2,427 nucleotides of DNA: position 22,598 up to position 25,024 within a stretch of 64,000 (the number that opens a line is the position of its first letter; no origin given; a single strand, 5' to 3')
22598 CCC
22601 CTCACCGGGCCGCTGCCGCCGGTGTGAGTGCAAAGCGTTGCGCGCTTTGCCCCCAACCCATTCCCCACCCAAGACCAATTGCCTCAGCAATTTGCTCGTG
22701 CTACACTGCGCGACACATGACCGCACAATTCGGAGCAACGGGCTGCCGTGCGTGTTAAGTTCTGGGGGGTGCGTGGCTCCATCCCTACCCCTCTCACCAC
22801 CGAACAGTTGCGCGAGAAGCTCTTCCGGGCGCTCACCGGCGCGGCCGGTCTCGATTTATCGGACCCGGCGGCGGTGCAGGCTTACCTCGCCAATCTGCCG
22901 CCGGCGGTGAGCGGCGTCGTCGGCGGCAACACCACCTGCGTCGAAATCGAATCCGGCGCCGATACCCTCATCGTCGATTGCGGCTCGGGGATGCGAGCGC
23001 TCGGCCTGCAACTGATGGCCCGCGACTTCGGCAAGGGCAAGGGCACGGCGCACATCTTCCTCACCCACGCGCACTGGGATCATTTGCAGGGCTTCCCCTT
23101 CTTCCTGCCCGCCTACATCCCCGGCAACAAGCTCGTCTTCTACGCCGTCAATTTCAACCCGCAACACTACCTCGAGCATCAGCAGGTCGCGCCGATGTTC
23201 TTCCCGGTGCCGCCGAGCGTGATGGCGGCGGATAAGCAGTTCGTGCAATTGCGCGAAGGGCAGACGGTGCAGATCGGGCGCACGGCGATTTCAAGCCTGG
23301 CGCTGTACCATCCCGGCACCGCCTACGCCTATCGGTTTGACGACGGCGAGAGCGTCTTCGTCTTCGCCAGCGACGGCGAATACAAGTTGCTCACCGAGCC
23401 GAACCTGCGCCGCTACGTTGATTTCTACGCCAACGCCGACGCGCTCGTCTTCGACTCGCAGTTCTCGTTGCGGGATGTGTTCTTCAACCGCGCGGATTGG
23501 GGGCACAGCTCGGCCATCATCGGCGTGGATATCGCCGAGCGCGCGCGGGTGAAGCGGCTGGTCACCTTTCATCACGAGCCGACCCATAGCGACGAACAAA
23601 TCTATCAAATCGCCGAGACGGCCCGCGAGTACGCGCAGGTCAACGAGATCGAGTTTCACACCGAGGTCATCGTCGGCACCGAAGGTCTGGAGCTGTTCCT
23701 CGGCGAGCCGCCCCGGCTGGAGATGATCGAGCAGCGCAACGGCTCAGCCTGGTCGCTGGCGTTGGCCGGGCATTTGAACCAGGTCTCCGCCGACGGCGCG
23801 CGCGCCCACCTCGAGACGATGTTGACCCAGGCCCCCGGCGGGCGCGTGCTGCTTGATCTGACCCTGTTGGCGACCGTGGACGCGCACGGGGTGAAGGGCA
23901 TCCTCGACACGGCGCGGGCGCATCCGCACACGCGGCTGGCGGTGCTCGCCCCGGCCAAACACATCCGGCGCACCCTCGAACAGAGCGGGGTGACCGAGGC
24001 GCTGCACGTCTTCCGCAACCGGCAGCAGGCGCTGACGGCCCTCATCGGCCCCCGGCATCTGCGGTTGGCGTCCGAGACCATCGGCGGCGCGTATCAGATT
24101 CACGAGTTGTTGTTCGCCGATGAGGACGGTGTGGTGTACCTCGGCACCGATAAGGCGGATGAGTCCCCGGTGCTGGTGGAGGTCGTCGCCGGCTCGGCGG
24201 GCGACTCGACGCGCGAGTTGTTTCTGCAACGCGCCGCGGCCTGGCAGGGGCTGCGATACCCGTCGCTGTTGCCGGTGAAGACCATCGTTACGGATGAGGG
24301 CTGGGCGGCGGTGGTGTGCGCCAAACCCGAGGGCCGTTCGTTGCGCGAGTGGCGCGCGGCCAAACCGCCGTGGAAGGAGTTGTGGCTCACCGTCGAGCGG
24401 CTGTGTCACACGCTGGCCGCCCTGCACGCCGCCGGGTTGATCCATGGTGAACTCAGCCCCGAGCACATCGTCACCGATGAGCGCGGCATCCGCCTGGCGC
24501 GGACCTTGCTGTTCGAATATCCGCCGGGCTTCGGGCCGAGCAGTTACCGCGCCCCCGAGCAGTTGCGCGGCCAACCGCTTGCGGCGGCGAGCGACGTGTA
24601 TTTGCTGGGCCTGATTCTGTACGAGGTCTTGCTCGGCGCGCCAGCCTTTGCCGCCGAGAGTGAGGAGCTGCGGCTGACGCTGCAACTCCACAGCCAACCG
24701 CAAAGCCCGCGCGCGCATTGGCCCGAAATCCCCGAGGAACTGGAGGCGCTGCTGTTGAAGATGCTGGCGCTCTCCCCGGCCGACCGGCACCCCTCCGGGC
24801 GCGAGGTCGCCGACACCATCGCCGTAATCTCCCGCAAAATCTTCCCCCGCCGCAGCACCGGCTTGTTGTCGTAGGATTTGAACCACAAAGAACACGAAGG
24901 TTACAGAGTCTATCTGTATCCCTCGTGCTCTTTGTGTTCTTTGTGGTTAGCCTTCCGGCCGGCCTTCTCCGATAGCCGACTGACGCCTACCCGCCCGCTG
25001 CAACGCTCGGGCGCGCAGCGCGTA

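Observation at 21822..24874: Two coupled orphan receiver proteins followed by an MBL-hydrolase / STAS / pseudokinase triple fusion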

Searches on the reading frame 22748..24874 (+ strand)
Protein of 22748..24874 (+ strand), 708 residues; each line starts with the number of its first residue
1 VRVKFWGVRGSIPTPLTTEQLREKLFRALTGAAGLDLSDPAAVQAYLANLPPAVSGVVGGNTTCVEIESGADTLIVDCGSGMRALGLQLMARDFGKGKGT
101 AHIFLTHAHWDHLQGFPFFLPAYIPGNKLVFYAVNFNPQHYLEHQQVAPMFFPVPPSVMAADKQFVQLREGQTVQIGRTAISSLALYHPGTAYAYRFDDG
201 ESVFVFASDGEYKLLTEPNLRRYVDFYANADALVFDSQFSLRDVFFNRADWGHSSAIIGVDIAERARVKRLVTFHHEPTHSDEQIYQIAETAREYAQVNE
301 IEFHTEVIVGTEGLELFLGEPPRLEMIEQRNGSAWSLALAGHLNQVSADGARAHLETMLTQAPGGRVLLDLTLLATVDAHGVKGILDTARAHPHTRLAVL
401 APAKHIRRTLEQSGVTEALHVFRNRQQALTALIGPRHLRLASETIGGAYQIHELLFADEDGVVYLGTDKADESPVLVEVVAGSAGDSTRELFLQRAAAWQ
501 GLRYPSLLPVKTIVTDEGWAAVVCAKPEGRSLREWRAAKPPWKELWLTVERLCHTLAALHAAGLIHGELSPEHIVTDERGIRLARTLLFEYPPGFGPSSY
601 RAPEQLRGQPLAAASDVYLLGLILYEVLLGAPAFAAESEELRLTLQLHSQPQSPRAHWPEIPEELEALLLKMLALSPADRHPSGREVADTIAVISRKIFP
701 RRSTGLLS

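Call 3: search_protein_families(library=pfam, proteins=[window:22748-24874:+], max_evalue=0.01)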
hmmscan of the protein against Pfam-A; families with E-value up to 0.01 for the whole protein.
window:22748-24874:+ (708 aa): 6 families
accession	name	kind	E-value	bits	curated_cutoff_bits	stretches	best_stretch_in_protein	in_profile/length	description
PF00069.31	Pkinase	-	2.4e-14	53.8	31.7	1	460-681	12-252/263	Protein kinase domain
PF12706.13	Lactamase_B_2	-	1.6e-10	41.3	27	1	74-276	3-200/200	Beta-lactamase superfamily domain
PF07714.23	PK_Tyr_Ser-Thr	-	1.7e-08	34.5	23.1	1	460-680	12-248/258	Protein tyrosine and serine/threonine kinase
PF00753.33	Lactamase_B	-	1.1e-07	32.4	22.7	1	59-124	3-68/196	Metallo-beta-lactamase superfamily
PF13466.11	STAS_2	-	0.00015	22.3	29.2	1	337-415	1-79/80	STAS domain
PF01740.26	STAS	-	0.00074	19.7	22.6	1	335-428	11-106/106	STAS domain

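Call 4: search_protein_families(library=ncbifam, proteins=[window:22748-24874:+], max_evalue=0.01)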
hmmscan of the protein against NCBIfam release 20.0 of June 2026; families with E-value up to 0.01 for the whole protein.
window:22748-24874:+ (708 aa): 17 families
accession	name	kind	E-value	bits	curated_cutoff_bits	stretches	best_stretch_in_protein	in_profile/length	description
NF047741.1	antiphage_MADS6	equivalog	2.3e-18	66.1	460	2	598-695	366-461/612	methylation-associated defense system protein kinase MAD6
NF033483.0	PknB_PASTA_kin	equivalog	3.4e-18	66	450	1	463-692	23-266/563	Stk1 family PASTA domain-containing Ser/Thr kinase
NF038150.1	lanthi_synth_IV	equivalog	8.9e-13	47.4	650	1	441-691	183-453/851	class IV lanthionine synthetase LanL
NF052427.1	StpK7MSMEG_1200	equivalog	2.5e-12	46.1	900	1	447-691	7-265/601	serine/threonine protein kinase StpK7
NF002558.0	PRK02126.1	subfamily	5.5e-12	45.3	315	2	215-300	253-336/345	ribonuclease Z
NF009651.0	PRK13184.1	equivalog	3.5e-11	41.8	839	1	596-690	193-286/932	serine/threonine-protein kinase PknD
TIGR02651.1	RNase_Z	equivalog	5.5e-11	42.1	292.95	2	61-199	17-149/302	ribonuclease Z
NF000801.0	PRK00055.1-3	equivalog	1.5e-10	40.6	252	2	61-198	19-153/307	ribonuclease Z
TIGR03903.1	TOMM_kin_cyc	equivalog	4.5e-09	34.7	705.75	1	595-692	150-245/1267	TOMM system kinase/cyclase fusion protein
NF041851.1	cyc_nuc_deg_phdiest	equivalog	1.6e-08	34.3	400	1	70-291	28-236/253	cyclic nucleotide-degrading phosphodiesterase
NF000800.0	PRK00055.1-1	equivalog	2.7e-06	26.6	398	1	72-199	33-152/305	ribonuclease Z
TIGR02886.1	spore_II_AA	equivalog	1.1e-05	25.4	114.75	1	337-429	12-106/106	anti-sigma F factor antagonist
NF033442.0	BREX_PglW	equivalog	4.4e-05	21.4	990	1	599-694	393-486/1391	BREX system serine/threonine kinase PglW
TIGR00377.1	ant_ant_sig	superfamily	0.00011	22.1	53.45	1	328-423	7-104/108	anti-sigma factor antagonist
TIGR02649.1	true_RNase_BN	exception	0.00034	19.7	563.7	1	74-199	34-151/304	ribonuclease BN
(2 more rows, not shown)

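Call 5: find_homologous_proteins(query=window:22748-24871:+, max_evalue=0.001)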
Query window:22748-24871:+ (708 aa): 376 proteins with E <= 0.001 among 8000 candidates; the best 120 are listed.
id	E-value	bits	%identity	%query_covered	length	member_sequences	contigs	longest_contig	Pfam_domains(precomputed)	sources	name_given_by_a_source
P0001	0.0e+0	1583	100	99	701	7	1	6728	PF12706.14,PF07714.24,PF00069.32,PF00753.34,PF13466.13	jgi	jgi:phosphoribosyl 1,2-cyclic phosphodiesterase/anti-anti-sigma regulatory factor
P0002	0.0e+0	1364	84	99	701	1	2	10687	PF12706.14,PF07714.24,PF00069.32,PF00753.34,PF13466.13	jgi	jgi:phosphoribosyl 1,2-cyclic phosphodiesterase/anti-anti-sigma regulatory factor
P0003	0.0e+0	1144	69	100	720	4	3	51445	PF12706.14,PF07714.24,PF00069.32,PF00753.34,PF13466.13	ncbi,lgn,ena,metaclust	metaclust:\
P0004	0.0e+0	1133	69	98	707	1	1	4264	PF12706.14,PF07714.24,PF00069.32,PF01740.27,PF00753.34,PF13466.13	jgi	jgi:phosphoribosyl 1,2-cyclic phosphodiesterase/anti-anti-sigma regulatory factor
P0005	0.0e+0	1131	70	100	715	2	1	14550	PF12706.14,PF07714.24,PF00069.32,PF00753.34,PF13466.13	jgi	-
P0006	0.0e+0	1117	69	100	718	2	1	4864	PF12706.14,PF07714.24,PF00069.32,PF00753.34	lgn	-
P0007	0.0e+0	1110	68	100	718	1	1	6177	PF12706.14,PF07714.24,PF00069.32,PF00753.34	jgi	jgi:phosphoribosyl 1,2-cyclic phosphodiesterase/anti-anti-sigma regulatory factor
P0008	0.0e+0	1107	69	99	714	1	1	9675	PF12706.14,PF07714.24,PF00069.32,PF01740.27,PF00753.34,PF13466.13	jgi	jgi:phosphoribosyl 1,2-cyclic phosphodiesterase/anti-anti-sigma regulatory factor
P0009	0.0e+0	1107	70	96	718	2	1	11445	PF12706.14,PF07714.24,PF00069.32,PF01740.27,PF00753.34,PF13466.13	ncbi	-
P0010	0.0e+0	1097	68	99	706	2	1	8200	PF12706.14,PF07714.24,PF00069.32,PF00753.34,PF13466.13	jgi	-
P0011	0.0e+0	1064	67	98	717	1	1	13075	PF12706.14,PF07714.24,PF00069.32,PF01740.27,PF00753.34,PF13466.13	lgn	-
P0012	0.0e+0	1061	66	99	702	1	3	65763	PF12706.14,PF07714.24,PF00069.32,PF01740.27,PF00753.34,PF13466.13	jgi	jgi:anti-anti-sigma factor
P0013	0.0e+0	1057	65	100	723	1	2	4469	PF12706.14,PF07714.24,PF00069.32,PF01740.27,PF00753.34,PF13466.13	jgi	jgi:anti-anti-sigma factor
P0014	0.0e+0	1051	65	99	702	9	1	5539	PF12706.14,PF07714.24,PF00069.32,PF01740.27,PF00753.34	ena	-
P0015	0.0e+0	1048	65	99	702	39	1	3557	PF12706.14,PF07714.24,PF00069.32,PF01740.27,PF00753.34,PF13466.13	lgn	-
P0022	0.0e+0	1017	63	99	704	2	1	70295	PF12706.14,PF07714.24,PF00069.32,PF01740.27,PF00753.34,PF13466.13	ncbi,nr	ncbi:MAG: protein kinase [Anaerolineales bacterium]|nr:protein kinase [Anaerolineales bacterium]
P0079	1.4e-243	828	55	96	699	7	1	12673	PF12706.14,PF07714.24,PF00069.32,PF01740.27,PF23023.2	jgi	-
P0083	1.1e-234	799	54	96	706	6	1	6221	PF12706.14,PF07714.24,PF00069.32,PF01740.27,PF23023.2,PF00753.34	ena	-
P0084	3.6e-234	797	51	99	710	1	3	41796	PF12706.14,PF07714.24,PF00069.32,PF01740.27,PF00753.34,PF13466.13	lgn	-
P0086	2.7e-232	791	53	98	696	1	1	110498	PF12706.14,PF07714.24,PF00069.32,PF01740.27,PF00753.34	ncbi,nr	ncbi:MAG: protein kinase [Chloroflexi bacterium]|nr:protein kinase [Chloroflexota bacterium]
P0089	1.4e-229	782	52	98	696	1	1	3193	PF12706.14,PF07714.24,PF00069.32,PF23023.2,PF00753.34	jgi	-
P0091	4.3e-227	774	53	97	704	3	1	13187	PF12706.14,PF07714.24,PF00069.32,PF23023.2,PF00753.34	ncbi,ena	-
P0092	1.0e-226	772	51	98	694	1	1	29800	PF12706.14,PF07714.24,PF00069.32,PF01740.27,PF23023.2,PF00753.34,PF13466.13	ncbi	-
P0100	4.5e-221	754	51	98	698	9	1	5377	PF12706.14,PF07714.24,PF00069.32,PF01740.27,PF23023.2,PF00753.34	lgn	-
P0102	4.7e-219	747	50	98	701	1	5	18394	PF12706.14,PF07714.24,PF00069.32,PF01740.27,PF23023.2,PF00753.34,PF13466.13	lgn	-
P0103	5.5e-219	747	50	98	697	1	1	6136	PF12706.14,PF07714.24,PF00069.32,PF01740.27,PF23023.2,PF00753.34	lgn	-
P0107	1.0e-215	736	50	98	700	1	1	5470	PF12706.14,PF07714.24,PF00069.32,PF01740.27,PF23023.2,PF00753.34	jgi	jgi:phosphoribosyl 1,2-cyclic phosphodiesterase/anti-anti-sigma regulatory factor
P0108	4.7e-215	734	49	98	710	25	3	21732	PF12706.14,PF07714.24,PF00069.32,PF23023.2,PF00753.34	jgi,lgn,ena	-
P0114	1.6e-192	659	67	61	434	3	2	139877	PF12706.14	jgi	-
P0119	9.1e-178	611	43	98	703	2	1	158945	PF12706.14,PF07714.24,PF00069.32,PF01740.27,PF13466.13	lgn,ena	-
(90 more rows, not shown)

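Call 6: search_solved_structures(query=window:22748-24871:+, max_evalue=0.01, show_alignments=3)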
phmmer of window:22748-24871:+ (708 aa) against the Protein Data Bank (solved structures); distinct sequences matched with E-value up to 0.01: 585 (the best 60 are shown).
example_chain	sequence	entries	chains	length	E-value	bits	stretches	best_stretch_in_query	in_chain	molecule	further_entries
3f61_A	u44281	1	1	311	1.9e-16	62.6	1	445-691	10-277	Serine/threonine-protein kinase pknB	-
3ori_A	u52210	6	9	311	5.5e-16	61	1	445-691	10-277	Serine/threonine protein kinase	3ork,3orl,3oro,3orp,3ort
3f69_A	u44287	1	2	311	5.5e-16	61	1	445-691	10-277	Serine/threonine-protein kinase pknB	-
6i2p_A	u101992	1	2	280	2.2e-15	59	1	447-690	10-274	Serine/threonine-protein kinase PknB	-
1o6y_A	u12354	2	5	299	6.9e-15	57.4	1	445-690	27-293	SERINE/THREONINE-PROTEIN KINASE PKNB | Probable serine/threonine-protein kinase pknB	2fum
3orm_A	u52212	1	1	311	9.1e-15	57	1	446-691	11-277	Serine/threonine protein kinase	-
5u94_A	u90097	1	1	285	1e-14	56.9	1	446-690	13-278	Serine/threonine-protein kinase PknB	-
1mru_A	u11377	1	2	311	1.1e-14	56.7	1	446-691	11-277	Probable serine/threonine-protein kinase pknB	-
6b2p_A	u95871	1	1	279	1.3e-14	56.5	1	448-690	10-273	Serine/threonine-protein kinase PknB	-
6b2q_A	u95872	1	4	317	2.9e-12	48.7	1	442-699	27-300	Serine/threonine-protein kinase PknA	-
9tmq_A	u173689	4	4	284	5e-12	47.9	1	444-696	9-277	Serine/threonine-protein kinase PknA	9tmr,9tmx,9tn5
4ow8_A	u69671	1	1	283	5.1e-12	47.9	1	444-696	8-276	Serine/threonine-protein kinase PknA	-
4x3f_A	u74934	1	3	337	5.7e-12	47.8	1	444-699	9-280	Serine/threonine-protein kinase PknA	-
9ruk_A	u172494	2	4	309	5.5e-11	44.5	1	443-687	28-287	Serine/threonine-protein kinase StkP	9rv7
9ruj_A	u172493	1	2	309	7e-11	44.2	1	443-687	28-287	Serine/threonine-protein kinase StkP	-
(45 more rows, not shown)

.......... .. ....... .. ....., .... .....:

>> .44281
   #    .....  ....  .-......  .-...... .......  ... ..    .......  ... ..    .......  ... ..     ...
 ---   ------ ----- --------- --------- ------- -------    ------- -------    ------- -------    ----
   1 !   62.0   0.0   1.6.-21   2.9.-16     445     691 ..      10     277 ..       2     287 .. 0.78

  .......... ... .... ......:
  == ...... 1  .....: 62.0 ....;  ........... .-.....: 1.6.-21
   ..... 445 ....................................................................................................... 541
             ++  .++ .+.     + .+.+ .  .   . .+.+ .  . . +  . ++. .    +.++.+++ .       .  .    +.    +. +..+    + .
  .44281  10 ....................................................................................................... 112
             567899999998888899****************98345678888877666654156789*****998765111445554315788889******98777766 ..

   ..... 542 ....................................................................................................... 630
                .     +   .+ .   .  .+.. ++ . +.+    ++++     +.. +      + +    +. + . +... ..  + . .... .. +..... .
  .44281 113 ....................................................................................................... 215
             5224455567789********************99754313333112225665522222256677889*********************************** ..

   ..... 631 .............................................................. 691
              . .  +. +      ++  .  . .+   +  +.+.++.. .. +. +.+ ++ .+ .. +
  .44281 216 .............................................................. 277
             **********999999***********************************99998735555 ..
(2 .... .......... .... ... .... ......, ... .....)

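Call 9: find_related_loci(query=A1, collection=genome_contigs, flank=6000)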
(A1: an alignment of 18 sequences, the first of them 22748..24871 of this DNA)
Query A1 (708 aa) in genome_contigs; peptide patterns used: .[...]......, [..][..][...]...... (x = any residue, [..] = any of these).
581 stretches matched a pattern; 458 encode a relative of the query (tblastn E <= 1e-3); the best 80 are kept; 78 distinct loci.
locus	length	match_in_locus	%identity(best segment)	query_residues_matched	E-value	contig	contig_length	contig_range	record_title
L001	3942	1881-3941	90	1-687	0e+0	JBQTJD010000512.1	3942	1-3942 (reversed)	MAG: Anaerolineales bacterium isolate SAW132 c_000000363473, whole genome shotgun sequence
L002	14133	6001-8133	70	1-707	0e+0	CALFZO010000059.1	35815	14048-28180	MAG TPA_asm: uncultured Anaerolineales bacterium isolate SRR1506987_bin.41_CONCOCT_v1.1_MAG genome assembly, contig: ERZ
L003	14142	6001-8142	69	1-707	0e+0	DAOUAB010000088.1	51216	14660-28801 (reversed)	MAG TPA_asm: Anaerolineales bacterium isolate H61_599 k121_635303, whole genome shotgun sequence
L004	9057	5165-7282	69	1-705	0e+0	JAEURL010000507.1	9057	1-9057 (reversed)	MAG: Anaerolineales bacterium isolate new MAG-276 k141_2251172, whole genome shotgun sequence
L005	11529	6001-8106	65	1-702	0e+0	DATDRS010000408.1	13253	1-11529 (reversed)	MAG TPA_asm: Anaerolineales bacterium isolate SMAG_U7983 k141_3905768, whole genome shotgun sequence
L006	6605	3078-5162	66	1-695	0e+0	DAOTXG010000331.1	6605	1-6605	MAG TPA_asm: Anaerolineales bacterium isolate H20_231 k125_1377583, whole genome shotgun sequence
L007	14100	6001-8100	63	1-702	0e+0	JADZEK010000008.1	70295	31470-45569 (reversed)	MAG: Anaerolineales bacterium isolate SJ819 c_000000061892, whole genome shotgun sequence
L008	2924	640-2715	62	1-692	0e+0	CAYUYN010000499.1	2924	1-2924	MAG TPA_asm: uncultured Anaerolineales bacterium isolate SRP136066_co1_412 genome assembly, contig: NODE_72208_length_29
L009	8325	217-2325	63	1-706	0e+0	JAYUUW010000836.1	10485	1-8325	MAG: Anaerolineales bacterium isolate GL124_DN_concoct_3 GL124_DN_concoct_3_835, whole genome shotgun sequence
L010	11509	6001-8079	62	1-687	0e+0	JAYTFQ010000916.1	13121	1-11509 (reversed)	MAG: Anaerolineales bacterium isolate GFS_2205 GFS_2205_915, whole genome shotgun sequence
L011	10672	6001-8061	64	1-687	0e+0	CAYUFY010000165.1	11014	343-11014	MAG TPA_asm: uncultured Anaerolineales bacterium isolate binchicken_co186_156 genome assembly, contig: NODE_7850_length_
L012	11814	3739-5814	54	1-691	0e+0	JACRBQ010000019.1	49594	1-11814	MAG: Chloroflexi bacterium isolate NC_groundwater_1624_Pr3_B-0.1um_63_24 SR-2_scaffold_141_320953, whole genome shotgun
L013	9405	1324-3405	51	1-691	0e+0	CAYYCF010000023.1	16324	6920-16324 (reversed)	MAG TPA_asm: uncultured Anaerolineales bacterium isolate binchicken_co232_215 genome assembly, contig: NODE_6986_length_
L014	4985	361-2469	49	1-696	0e+0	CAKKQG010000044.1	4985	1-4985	Anaerolineales bacterium isolate Hainich-H52-bin129-1 genome assembly, contig: H52-bin129_1_Hain_H52_02um_R3_15489_lengt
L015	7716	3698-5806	49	1-696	0e+0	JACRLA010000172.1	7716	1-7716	MAG: Chloroflexi bacterium isolate NC_groundwater_1869_Pr3_B-0.1um_52_15 SR2-18-B1_coassembly_105175, whole genome shotg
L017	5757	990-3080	47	1-695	0e+0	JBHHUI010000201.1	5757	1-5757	MAG: Anaerolineales bacterium isolate S.6.sp1_bin.28 NODE_2728_length_5757_cov_4.487899, whole genome shotgun sequence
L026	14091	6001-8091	33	1-687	1e-121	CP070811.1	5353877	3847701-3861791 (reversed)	MAG: Anaerolineales bacterium isolate bin12 chromosome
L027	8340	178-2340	33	1-687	9e-117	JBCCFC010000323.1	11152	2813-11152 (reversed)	MAG: Chloroflexota bacterium isolate P01_B01_bin.121 k141_1012709_length_11152_cov_19.0000, whole genome shotgun sequenc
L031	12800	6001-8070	34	1-687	5e-113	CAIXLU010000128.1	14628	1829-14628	MAG: uncultured Oscillochloris sp. isolate KT5_bin-278 genome assembly, contig: bin-278:128/716, whole genome shotgun se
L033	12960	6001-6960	40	1-318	4e-80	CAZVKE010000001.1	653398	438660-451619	MAG TPA_asm: uncultured Leptospiraceae bacterium isolate SRP216815_co1_157 genome assembly, contig: NODE_3_length_653398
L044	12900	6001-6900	40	1-298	1e-70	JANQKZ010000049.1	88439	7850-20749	MAG: Opitutales bacterium isolate PL25a_bin.31 k99_4593338, whole genome shotgun sequence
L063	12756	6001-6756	40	1-292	8e-49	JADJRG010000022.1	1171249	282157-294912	MAG: Nannocystis sp. isolate Fred_18-Q3-R57-64_MAXAC.384 tig00350881-10-11703410, whole genome shotgun sequence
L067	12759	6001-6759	36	1-293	3e-46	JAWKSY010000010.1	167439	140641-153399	MAG: Planctomycetota bacterium isolate BC3.89 BC3.89.fa-10, whole genome shotgun sequence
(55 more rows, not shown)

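Call 11: find_encoding_contigs(protein=P0022, flank=7000, max_places=2)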
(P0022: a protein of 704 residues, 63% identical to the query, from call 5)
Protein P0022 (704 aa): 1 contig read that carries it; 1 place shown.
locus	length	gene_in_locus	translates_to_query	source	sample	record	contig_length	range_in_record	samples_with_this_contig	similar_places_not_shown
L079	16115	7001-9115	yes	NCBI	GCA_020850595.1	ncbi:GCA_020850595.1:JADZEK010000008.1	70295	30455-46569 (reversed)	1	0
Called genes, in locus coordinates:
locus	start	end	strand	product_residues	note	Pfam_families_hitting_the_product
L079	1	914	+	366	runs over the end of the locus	PF01208:URO-D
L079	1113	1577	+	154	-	PF22166:WHD_ArnR1, PF12802:MarR_2, PF01047:MarR, PF13463:HTH_27 (weak), PF09339:HTH_IclR (weak)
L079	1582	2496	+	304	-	PF00106:adh_short, PF08659:KR, PF13561:adh_short_C2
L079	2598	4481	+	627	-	PF00664:ABC_membrane, PF00005:ABC_tran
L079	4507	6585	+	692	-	PF00664:ABC_membrane, PF00005:ABC_tran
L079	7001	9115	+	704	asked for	PF00753:Lactamase_B (weak), PF12706:Lactamase_B_2, PF01740:STAS (weak), PF13466:STAS_2 (weak), PF00069:Pkinase, PF07714:PK_Tyr_Ser-Thr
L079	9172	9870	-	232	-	-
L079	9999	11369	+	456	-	PF01979:Amidohydro_1, PF12890:DHOase, PF07969:Amidohydro_3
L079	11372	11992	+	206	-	PF02441:Flavoprotein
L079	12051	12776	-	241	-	PF02463:SMC_N, PF09818:ABC_ATPase (weak), PF00005:ABC_tran, PF13304:AAA_21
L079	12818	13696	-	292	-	PF00528:BPD_transp_1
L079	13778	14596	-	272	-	PF00497:SBP_bac_3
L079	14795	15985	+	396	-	PF00155:Aminotran_1_2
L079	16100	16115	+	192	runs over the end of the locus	-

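Call 12: find_encoding_contigs(protein=P0086, flank=7000, max_places=2)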
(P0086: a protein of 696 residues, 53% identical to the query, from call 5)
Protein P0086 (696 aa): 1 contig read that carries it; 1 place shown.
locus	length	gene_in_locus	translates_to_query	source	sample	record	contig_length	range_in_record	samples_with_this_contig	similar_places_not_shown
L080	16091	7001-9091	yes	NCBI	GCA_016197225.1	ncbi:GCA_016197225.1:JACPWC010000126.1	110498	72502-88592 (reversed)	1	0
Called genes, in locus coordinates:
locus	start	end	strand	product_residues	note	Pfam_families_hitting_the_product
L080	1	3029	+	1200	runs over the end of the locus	PF02384:N6_Mtase, PF20473:MmeI_Mtase (weak), PF07669:Eco57I, PF22837:M_Eco57I_C (weak)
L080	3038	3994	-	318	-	PF01545:Cation_efflux, PF16916:ZT_dimer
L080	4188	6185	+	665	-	PF13618:Gluconate_2-dh3, PF00890:FAD_binding_2 (faint), PF01266:DAO (weak), PF00732:GMC_oxred_N, PF05199:GMC_oxred_C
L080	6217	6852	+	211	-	PF03473:MOSC, PF03475:YiiM_3-alpha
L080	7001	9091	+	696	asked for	PF00753:Lactamase_B (faint), PF12706:Lactamase_B_2, PF01740:STAS (weak), PF00069:Pkinase, PF07714:PK_Tyr_Ser-Thr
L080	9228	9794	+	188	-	-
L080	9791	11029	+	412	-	PF13482:RNase_H_2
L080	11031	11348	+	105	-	-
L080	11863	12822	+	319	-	PF08241:Methyltransf_11 (faint), PF13649:Methyltransf_25 (faint), PF01555:N6_N4_Mtase, PF13847:Methyltransf_31 (weak)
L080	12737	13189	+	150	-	PF14511:RE_EcoO109I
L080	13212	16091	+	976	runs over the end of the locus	PF17764:PriA_3primeBD, PF00270:DEAD, PF04851:ResIII, PF18319:Zn_ribbon_PriA (weak), PF00271:Helicase_C (weak), PF18074:PriA_C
